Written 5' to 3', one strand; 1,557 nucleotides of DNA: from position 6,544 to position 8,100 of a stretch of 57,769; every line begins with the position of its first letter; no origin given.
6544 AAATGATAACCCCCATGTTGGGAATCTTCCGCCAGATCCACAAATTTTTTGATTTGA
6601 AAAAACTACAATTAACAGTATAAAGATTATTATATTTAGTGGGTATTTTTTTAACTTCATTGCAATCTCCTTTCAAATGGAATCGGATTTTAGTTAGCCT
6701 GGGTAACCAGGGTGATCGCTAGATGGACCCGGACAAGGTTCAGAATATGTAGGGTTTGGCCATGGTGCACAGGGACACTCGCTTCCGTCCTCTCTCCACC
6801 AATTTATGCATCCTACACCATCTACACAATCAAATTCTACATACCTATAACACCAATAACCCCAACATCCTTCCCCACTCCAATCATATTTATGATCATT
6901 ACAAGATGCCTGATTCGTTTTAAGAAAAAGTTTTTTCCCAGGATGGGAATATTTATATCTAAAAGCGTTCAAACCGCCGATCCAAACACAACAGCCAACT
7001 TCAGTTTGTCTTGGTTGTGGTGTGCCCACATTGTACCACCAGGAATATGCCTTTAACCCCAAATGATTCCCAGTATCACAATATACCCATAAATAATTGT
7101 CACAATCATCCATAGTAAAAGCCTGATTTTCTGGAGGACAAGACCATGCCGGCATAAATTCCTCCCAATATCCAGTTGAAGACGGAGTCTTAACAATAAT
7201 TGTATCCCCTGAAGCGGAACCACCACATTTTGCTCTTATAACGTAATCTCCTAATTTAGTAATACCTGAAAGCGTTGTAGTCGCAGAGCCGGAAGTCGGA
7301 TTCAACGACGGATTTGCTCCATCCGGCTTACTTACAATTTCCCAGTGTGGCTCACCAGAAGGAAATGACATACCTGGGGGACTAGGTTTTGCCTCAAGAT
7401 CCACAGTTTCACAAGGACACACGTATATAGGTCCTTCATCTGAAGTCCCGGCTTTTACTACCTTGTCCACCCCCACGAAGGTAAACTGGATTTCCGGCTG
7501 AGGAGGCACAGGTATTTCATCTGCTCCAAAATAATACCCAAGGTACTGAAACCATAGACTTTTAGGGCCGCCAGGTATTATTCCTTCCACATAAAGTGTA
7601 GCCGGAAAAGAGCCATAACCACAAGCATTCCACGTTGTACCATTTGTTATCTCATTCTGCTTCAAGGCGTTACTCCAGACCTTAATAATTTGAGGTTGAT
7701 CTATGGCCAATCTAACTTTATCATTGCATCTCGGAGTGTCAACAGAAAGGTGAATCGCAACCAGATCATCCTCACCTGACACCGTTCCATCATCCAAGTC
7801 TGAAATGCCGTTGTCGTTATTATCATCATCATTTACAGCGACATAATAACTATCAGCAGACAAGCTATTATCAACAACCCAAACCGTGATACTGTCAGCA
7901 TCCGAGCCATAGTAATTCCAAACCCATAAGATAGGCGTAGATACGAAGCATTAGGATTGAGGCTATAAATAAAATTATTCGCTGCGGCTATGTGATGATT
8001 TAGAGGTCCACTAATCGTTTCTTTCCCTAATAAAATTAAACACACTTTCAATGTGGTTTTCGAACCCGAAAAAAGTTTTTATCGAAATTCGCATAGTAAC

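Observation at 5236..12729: Tight five-gene envelope operon made almost entirely of uncharacterised secreted or anchored proteins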

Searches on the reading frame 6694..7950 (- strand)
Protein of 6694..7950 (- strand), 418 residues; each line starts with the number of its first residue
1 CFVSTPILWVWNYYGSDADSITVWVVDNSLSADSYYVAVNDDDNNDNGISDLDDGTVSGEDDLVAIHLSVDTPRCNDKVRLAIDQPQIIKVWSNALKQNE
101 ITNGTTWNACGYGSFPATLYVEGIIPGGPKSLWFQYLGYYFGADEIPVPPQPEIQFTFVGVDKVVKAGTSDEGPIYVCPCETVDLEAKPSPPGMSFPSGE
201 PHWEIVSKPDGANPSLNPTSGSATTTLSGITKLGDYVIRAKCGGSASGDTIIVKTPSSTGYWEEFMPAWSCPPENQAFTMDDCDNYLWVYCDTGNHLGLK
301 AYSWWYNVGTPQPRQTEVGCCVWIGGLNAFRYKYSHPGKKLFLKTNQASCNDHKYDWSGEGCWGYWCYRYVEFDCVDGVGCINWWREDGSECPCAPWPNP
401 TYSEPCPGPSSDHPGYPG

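Call 3: search_protein_families(library=pfam, proteins=[window:6694-7863:-], max_evalue=0.1)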
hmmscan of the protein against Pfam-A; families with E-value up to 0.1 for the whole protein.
window:6694-7863:- (389 aa): 0 families

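Call 4: search_protein_families(library=ncbifam, proteins=[window:6694-7863:-], max_evalue=0.1)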
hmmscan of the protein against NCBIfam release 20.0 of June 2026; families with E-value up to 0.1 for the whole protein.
window:6694-7863:- (389 aa): 0 families

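Call 37: find_homologous_proteins(query=window:6694-7950:-, max_evalue=0.001)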
Query window:6694-7950:- (418 aa): 16 proteins with E <= 0.001 among 1574 candidates.
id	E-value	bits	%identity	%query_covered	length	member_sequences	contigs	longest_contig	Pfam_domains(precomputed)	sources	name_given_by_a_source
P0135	6.8e-281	950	100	93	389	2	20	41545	-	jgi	-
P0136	5.9e-98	347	60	63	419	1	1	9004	-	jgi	jgi:hypothetical protein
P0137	9.1e-96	339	59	62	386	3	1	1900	PF18911.7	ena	-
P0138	2.3e-89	318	56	62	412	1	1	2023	PF00801.27,PF18911.7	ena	-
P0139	1.3e-74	270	49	61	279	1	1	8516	-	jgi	-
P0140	1.6e-70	256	52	63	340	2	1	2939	-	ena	-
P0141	1.9e-69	253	51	62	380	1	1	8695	PF00801.27,PF18911.7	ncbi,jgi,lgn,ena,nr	ncbi:MAG: PKD domain-containing protein [Phycisphaerae bacterium]|nr:PKD domain-containing protein [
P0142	2.9e-55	206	50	53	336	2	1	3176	-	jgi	jgi:hypothetical protein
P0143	4.6e-48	182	51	54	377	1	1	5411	-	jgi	jgi:hypothetical protein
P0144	5.8e-41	159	42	55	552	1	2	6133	PF22352.3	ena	-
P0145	1.9e-37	147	61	31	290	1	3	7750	-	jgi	-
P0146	3.9e-32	130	65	24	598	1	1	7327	-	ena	-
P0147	2.6e-31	127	52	29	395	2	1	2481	PF00801.27,PF18911.7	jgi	jgi:PKD repeat protein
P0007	1.5e-25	108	63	21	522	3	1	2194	-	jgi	jgi:hypothetical protein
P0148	4.6e-10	57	35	29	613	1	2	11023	-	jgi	jgi:hypothetical protein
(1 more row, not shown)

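Call 73: search_protein_families(library=pfam, proteins=[P0146, P0143, P0145, P0147], max_evalue=0.05)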
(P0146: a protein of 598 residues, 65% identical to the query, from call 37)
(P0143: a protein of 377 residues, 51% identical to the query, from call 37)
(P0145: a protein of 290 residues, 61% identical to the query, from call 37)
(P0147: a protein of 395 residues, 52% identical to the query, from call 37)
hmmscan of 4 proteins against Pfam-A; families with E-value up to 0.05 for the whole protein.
P0146 (598 aa): 0 families

P0143 (377 aa): 2 families
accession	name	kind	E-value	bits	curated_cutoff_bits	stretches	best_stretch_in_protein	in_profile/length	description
PF18911.6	PKD_4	-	0.0047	17.4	27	1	43-117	14-79/85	PKD domain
PF00801.26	PKD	-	0.015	15.8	23.5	0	40-119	8-78/80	PKD domain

P0145 (290 aa): 0 families

P0147 (395 aa): 3 families
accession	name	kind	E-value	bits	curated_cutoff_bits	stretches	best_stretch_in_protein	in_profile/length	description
PF18911.6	PKD_4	-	2.1e-13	50.5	27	1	22-94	10-77/85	PKD domain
PF00801.26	PKD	-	4.8e-09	36.5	23.5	1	23-92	8-72/80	PKD domain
PF21473.3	Ssb-like_OB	-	0.021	15.4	24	0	193-233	5-46/97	Single-stranded DNA binding protein Ssb-like, OB fold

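Call 79: find_encoding_contigs(protein=P0148, flank=6000, max_places=1)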
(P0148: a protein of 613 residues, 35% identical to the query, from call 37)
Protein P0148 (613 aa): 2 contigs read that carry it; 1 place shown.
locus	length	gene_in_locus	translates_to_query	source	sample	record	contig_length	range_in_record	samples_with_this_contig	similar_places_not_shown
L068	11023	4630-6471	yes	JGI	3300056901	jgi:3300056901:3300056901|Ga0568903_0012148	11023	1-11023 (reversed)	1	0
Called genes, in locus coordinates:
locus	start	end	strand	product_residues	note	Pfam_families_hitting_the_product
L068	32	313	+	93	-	-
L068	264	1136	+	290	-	PF13229:Beta_helix (faint)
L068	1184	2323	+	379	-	PF13229:Beta_helix (faint), PF08480:Disaggr_assoc (weak)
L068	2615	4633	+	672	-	PF13174:TPR_6 (faint), PF13176:TPR_7 (faint), PF13428:TPR_14 (faint), PF14559:TPR_19 (faint), PF13424:TPR_12 (weak), PF13432:TPR_16 (weak), PF00515:TPR_1 (weak), PF07719:TPR_2 (weak), +2 more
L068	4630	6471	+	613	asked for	-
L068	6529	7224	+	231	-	-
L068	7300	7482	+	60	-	-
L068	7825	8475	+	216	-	-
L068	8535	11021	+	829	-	?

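Call 80: find_encoding_contigs(protein=P0146, flank=6000, max_places=1)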
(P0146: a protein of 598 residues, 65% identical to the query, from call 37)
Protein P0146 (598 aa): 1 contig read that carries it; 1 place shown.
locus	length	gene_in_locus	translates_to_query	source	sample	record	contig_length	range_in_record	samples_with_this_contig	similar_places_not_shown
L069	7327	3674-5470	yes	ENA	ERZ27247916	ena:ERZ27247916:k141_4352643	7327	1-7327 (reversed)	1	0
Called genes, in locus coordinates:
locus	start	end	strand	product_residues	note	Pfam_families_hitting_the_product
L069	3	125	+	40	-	?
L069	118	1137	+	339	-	-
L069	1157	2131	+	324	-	-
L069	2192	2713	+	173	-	-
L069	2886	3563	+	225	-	-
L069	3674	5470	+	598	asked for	-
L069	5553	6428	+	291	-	PF13646:HEAT_2 (weak), PF03130:HEAT_PBS (faint)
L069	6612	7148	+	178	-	-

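Call 81: find_encoding_contigs(protein=P0145, flank=6000, max_places=1)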
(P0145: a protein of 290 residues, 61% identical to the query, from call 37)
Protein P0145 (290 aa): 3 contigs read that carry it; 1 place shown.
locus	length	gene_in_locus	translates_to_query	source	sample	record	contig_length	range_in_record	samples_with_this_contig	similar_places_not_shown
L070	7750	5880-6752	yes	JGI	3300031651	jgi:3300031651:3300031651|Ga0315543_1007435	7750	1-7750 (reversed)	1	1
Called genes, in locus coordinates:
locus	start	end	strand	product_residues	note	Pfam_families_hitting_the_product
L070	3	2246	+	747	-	?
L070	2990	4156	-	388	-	-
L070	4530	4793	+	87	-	-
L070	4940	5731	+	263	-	PF18911:PKD_4, PF22352:K319L-like_PKD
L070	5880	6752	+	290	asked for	-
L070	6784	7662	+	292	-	-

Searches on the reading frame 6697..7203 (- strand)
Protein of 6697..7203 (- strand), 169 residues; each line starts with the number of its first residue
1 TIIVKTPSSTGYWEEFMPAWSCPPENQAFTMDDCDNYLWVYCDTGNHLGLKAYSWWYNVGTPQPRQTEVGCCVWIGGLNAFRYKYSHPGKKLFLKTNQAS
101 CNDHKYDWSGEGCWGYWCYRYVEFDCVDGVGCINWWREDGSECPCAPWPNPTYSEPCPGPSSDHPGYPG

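Call 52: search_solved_structures(query=A5, max_evalue=10)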
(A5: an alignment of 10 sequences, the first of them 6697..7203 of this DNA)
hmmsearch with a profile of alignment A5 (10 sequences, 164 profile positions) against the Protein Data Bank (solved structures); distinct sequences matched with E-value up to 10: 85 (the best 60 are shown).
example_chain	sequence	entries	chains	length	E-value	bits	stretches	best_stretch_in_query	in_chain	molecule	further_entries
1ikf_H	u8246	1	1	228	0.0043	20.2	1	40-140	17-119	IGG1-KAPPA R45-45-11 FAB (HEAVY CHAIN)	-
6pbw_D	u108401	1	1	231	0.0064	19.6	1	39-129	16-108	Fab667 heavy chain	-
9vfu_E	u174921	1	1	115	0.015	18.4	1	40-124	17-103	VH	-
5b8c_B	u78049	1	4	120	0.02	18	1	39-124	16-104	Pembrolizumab heavy chain variable region (PemVH)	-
6qu9_H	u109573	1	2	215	0.021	17.9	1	40-119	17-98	FAB 4B12 heavy chain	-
4f9l_D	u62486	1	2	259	0.025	17.7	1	39-129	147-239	20.1 anti-BTN3A1 antibody fragment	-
8gjm_D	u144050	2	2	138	0.027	17.6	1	40-119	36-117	Heavy chain of 17B10 fab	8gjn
6aq7_H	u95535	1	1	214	0.028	17.5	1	40-121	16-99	POM6 FAB Heavy CHAIN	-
8f5n_H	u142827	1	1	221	0.044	16.9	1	40-123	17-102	Mouse-Human Fab heavy chain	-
8og0_H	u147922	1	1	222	0.046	16.8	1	40-123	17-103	Fab fragment heavy chain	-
5ggs_A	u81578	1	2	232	0.059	16.5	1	39-124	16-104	heavy chain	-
5jxe_D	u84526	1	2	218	0.065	16.3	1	39-124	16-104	Pembrolizumab Fab heavy chain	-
9xwm_E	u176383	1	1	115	0.068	16.3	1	37-127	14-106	BD23-0087-H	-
3j2x_B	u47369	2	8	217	0.069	16.2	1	41-124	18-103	m242 heavy chain | CHK152 heavy chain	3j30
7deu_B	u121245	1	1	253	0.076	16.1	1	40-119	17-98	antibody scFv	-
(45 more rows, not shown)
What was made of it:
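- It weakly resembles an Ig V domain (E 0.004, call 52). The CW head looks like a binding domain (call 52).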

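Call 53: search_protein_families(library=pfam, alignment_id=A5, max_evalue=1)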
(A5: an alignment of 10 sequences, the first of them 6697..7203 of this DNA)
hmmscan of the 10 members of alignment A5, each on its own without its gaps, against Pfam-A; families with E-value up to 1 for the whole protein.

A. member 1, window:6697-7203:- (169 aa): 0 families

B. families by the number of members that match (of 10 scanned): 2 families
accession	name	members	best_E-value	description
PF20454.4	GpA_nuclease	1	0.16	Terminase large subunit gpA, endonuclease domain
PF08056.16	Trp_leader2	1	0.19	Tryptophan operon leader peptide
